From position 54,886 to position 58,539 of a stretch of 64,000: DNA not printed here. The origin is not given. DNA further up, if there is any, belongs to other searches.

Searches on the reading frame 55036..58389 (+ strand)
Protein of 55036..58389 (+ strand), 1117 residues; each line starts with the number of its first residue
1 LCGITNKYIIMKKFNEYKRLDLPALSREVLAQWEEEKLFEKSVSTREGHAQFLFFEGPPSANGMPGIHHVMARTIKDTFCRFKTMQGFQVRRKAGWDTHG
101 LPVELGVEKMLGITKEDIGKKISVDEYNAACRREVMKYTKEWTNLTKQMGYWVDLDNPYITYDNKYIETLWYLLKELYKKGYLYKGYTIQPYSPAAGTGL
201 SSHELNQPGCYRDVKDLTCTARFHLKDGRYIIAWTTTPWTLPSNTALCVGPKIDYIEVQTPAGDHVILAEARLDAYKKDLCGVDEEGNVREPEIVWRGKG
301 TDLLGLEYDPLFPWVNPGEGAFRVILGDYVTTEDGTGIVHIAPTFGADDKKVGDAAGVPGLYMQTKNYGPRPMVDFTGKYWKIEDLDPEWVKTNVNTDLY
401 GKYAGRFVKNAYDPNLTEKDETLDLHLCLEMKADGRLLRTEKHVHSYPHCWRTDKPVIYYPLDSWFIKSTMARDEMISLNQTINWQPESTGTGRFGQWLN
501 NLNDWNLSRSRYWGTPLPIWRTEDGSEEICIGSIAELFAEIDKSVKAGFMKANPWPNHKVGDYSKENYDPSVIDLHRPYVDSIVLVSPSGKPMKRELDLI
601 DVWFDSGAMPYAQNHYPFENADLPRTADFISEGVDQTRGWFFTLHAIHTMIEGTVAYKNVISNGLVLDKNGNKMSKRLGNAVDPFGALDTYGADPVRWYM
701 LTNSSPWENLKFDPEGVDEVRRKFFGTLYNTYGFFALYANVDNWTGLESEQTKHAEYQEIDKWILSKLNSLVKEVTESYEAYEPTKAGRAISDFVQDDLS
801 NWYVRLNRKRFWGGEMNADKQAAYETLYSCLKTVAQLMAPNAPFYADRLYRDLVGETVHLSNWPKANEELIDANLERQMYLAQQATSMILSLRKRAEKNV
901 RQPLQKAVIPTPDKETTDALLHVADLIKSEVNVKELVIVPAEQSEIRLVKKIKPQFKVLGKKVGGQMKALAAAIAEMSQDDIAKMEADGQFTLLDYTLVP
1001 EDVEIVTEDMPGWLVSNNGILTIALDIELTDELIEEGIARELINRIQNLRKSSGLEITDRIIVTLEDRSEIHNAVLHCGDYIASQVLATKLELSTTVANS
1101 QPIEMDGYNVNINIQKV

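Call 79: search_protein_families(library=pfam, proteins=[window:55036-58389:+], max_evalue=0.00001)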
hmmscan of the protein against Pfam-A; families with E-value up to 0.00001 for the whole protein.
window:55036-58389:+ (1117 aa): 4 families
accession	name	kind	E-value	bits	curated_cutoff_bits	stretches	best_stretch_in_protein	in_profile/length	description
PF00133.28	tRNA-synt_1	-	1.5e-112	376.9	22.7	1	29-712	2-413/414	tRNA synthetases class I (I, L, M and V)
PF19302.4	DUF5915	-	9.3e-48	162.8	27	1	925-1117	2-195/195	Domain of unknown function (DUF5915)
PF08264.19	Anticodon_1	-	8.5e-35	120.2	25.1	1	761-906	1-146/148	Anticodon-binding domain of tRNA ligase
PF09334.17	tRNA-synt_1g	-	1.7e-15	57.1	20.1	0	61-206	10-136/391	tRNA synthetases class I (M)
